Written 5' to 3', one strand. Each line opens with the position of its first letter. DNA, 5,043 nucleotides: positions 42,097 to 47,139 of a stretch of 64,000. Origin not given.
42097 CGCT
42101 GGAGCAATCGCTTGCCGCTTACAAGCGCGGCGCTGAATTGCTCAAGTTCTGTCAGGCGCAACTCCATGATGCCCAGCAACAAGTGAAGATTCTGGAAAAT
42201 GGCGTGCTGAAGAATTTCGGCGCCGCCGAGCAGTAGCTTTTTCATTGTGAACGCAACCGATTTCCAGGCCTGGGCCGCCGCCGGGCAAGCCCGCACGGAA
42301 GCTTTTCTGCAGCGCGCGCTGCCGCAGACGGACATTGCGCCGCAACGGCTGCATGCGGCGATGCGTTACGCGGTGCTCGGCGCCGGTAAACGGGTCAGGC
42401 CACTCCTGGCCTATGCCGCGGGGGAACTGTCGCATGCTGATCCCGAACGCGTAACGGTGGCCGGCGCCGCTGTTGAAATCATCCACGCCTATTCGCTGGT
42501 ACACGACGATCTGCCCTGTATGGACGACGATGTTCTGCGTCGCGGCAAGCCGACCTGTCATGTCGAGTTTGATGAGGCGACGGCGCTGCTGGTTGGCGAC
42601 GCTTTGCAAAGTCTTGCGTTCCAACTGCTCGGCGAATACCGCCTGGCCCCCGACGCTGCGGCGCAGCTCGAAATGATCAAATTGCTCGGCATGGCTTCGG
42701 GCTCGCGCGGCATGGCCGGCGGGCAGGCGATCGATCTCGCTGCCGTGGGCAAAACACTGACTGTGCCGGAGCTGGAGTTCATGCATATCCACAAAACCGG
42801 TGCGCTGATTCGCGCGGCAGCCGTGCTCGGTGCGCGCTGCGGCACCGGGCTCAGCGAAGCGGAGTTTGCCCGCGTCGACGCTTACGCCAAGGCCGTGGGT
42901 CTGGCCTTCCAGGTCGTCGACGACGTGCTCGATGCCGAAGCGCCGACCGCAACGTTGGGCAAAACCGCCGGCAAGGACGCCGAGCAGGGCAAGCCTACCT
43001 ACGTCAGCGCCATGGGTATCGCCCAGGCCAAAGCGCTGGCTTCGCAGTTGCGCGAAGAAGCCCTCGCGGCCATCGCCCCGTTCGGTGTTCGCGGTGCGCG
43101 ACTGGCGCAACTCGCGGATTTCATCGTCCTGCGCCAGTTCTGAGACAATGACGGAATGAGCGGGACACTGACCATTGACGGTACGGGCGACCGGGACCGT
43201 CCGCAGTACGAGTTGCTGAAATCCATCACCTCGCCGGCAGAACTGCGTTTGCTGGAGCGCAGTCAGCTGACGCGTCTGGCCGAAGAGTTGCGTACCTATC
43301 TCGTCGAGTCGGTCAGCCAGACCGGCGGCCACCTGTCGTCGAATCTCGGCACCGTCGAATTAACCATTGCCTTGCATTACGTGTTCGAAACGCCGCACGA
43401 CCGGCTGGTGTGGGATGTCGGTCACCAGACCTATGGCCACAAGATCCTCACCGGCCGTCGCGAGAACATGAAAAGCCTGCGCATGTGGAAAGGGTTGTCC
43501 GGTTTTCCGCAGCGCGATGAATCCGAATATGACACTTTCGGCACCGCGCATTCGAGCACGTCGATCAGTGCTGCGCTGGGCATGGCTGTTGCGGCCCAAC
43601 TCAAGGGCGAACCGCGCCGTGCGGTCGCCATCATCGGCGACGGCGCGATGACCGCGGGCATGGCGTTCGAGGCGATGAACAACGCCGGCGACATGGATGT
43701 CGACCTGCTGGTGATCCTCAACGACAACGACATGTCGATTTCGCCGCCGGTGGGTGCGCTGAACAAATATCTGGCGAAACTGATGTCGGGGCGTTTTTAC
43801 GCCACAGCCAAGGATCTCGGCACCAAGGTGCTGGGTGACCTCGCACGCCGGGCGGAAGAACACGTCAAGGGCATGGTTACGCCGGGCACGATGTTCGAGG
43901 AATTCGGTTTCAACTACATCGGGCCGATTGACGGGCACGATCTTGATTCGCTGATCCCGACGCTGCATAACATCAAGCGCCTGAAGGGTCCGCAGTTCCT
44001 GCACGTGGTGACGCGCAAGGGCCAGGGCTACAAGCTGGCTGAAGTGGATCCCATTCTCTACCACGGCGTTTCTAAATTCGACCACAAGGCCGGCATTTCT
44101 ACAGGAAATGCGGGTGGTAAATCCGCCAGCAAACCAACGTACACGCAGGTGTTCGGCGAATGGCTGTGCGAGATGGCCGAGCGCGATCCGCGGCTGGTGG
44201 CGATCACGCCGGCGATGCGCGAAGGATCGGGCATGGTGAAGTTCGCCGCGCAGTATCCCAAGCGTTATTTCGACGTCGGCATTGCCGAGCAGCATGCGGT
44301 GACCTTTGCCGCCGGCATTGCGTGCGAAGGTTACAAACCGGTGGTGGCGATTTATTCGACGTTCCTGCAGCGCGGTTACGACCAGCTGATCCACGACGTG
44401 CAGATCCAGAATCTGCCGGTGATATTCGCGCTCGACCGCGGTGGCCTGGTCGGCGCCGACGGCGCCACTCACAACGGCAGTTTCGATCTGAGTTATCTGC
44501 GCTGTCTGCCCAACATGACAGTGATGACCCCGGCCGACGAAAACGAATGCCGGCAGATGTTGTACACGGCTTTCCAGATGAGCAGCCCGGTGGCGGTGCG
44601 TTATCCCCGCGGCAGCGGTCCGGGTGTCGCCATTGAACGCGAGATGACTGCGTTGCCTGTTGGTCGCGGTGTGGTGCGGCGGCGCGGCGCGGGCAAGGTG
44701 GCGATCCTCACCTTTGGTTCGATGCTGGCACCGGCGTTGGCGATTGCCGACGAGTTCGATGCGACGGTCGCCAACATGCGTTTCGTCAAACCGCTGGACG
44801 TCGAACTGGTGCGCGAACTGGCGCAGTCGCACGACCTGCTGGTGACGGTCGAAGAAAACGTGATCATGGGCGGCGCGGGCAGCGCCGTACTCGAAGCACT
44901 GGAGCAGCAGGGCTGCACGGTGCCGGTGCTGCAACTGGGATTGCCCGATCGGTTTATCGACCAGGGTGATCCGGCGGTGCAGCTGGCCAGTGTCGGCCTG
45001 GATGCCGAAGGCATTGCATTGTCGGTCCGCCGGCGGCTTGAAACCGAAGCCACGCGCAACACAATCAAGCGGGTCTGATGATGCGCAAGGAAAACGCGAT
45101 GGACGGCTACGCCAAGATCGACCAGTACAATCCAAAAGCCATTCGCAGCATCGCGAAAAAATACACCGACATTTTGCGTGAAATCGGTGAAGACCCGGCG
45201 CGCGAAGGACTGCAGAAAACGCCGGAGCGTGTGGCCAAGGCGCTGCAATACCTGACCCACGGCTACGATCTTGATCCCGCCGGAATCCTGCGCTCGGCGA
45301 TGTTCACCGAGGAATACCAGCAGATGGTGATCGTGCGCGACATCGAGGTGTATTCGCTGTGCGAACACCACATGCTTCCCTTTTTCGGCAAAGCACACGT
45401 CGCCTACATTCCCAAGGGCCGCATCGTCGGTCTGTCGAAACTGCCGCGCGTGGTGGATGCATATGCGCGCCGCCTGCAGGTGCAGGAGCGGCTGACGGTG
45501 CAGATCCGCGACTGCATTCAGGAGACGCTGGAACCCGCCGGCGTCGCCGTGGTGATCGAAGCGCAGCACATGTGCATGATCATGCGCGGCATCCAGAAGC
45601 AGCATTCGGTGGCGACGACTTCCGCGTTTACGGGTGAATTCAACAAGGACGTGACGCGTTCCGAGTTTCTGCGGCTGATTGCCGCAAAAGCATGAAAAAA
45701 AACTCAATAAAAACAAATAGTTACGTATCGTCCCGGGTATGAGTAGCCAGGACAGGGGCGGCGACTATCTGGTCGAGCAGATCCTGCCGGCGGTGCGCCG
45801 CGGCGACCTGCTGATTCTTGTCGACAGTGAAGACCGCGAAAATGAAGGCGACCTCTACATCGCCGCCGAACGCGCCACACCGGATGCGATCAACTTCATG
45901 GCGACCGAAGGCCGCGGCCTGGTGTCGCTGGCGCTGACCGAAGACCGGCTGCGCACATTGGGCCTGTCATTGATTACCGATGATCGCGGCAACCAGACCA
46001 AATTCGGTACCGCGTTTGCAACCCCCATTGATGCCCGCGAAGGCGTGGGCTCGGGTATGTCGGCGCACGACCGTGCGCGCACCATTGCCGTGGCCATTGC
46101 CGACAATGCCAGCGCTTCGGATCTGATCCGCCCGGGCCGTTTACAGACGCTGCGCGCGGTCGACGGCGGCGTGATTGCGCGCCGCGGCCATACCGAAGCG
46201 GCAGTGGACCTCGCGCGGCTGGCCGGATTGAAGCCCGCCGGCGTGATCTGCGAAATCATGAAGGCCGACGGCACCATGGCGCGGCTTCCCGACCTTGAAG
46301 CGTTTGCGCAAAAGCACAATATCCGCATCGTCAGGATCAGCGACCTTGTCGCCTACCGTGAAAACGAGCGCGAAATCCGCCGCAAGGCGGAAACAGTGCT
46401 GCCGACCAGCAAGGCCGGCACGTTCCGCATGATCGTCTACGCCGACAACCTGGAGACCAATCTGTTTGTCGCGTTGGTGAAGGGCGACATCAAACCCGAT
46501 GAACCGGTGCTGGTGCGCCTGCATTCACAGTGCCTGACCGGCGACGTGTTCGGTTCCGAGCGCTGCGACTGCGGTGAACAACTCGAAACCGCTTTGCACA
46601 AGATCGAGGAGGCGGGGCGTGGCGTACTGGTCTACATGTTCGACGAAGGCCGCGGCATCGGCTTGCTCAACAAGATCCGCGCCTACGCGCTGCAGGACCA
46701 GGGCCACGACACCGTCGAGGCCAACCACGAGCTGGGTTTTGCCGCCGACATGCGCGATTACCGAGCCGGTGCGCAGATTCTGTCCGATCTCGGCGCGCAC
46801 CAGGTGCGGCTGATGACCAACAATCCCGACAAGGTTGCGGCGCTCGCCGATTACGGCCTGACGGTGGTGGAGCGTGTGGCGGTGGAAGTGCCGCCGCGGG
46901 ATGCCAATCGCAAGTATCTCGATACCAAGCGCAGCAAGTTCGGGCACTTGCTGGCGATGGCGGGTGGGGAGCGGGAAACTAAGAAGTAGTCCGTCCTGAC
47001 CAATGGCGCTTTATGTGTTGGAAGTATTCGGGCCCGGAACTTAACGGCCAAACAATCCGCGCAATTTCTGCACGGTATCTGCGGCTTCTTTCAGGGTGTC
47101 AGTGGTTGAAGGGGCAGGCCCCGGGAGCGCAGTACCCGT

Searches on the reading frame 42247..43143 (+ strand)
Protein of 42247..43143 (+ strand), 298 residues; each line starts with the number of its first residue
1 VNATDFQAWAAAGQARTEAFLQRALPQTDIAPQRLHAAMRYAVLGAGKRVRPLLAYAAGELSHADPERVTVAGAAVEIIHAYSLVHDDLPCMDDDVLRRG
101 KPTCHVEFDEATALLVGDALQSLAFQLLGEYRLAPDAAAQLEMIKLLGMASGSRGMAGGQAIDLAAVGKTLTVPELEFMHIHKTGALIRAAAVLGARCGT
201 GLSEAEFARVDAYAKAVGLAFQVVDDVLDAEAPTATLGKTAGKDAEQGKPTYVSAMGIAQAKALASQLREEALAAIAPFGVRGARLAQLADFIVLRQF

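Call 28: search_protein_families(library=pfam, max_evalue=1e-8, proteins=[window:42247-43143:+])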
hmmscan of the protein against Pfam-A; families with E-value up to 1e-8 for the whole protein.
window:42247-43143:+ (298 aa): 1 family
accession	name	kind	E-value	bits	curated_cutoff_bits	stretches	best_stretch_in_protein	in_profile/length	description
PF00348.22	polyprenyl_synt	-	3.5e-53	180.8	27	1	33-264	2-225/251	Polyprenyl synthetase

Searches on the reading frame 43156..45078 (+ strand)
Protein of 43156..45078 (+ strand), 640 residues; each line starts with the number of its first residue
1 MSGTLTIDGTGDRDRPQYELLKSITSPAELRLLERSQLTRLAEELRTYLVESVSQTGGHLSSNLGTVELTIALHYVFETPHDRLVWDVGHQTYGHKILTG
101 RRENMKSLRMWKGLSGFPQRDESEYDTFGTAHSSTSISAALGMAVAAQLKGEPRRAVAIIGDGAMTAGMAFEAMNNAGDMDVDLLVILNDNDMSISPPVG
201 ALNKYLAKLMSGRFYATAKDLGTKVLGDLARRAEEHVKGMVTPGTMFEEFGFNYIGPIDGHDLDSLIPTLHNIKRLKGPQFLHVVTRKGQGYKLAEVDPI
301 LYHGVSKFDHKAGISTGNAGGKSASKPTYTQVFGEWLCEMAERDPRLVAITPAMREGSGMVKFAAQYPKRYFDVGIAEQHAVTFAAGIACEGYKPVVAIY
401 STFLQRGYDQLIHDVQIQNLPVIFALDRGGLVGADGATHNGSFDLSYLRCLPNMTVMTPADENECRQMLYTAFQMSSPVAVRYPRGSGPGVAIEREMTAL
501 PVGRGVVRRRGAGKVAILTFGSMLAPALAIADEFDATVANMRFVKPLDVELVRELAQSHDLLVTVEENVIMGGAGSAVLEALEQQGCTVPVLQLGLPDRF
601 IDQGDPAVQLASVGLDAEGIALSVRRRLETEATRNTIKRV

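Call 28: search_protein_families(library=pfam, max_evalue=1e-8, proteins=[window:43156-45078:+])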
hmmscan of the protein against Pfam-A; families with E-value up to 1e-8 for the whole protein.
window:43156-45078:+ (640 aa): 3 families
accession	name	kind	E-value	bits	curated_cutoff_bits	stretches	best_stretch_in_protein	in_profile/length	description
PF13292.11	DXP_synthase_N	-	1.6e-121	405.2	21.2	1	21-286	1-274/274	1-deoxy-D-xylulose-5-phosphate synthase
PF02779.29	Transket_pyr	-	6e-50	169.7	27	1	326-487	2-171/174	Transketolase, pyrimidine binding domain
PF02780.25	Transketolase_C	-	7.3e-26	91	25.9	1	508-620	5-124/124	Transketolase, C-terminal domain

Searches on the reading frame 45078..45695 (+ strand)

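Call 28: search_protein_families(library=pfam, max_evalue=1e-8, proteins=[window:45078-45695:+])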
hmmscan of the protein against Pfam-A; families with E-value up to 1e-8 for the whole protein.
window:45078-45695:+ (205 aa): 1 family
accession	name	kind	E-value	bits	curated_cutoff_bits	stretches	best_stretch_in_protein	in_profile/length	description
PF01227.27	GTP_cyclohydroI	-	6e-76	254.3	27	1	26-201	2-178/179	GTP cyclohydrolase I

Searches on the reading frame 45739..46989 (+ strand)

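Call 28: search_protein_families(library=pfam, max_evalue=1e-8, proteins=[window:45739-46989:+])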
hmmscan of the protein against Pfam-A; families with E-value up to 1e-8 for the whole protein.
window:45739-46989:+ (416 aa): 2 families
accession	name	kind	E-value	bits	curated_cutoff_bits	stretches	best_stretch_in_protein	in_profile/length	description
PF00926.24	DHBP_synthase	-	3.8e-71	239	26.4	1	13-206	1-191/191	3,4-dihydroxy-2-butanone 4-phosphate synthase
PF00925.25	GTP_cyclohydro2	-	6.1e-71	237.8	23.3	1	215-380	2-164/165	GTP cyclohydrolase II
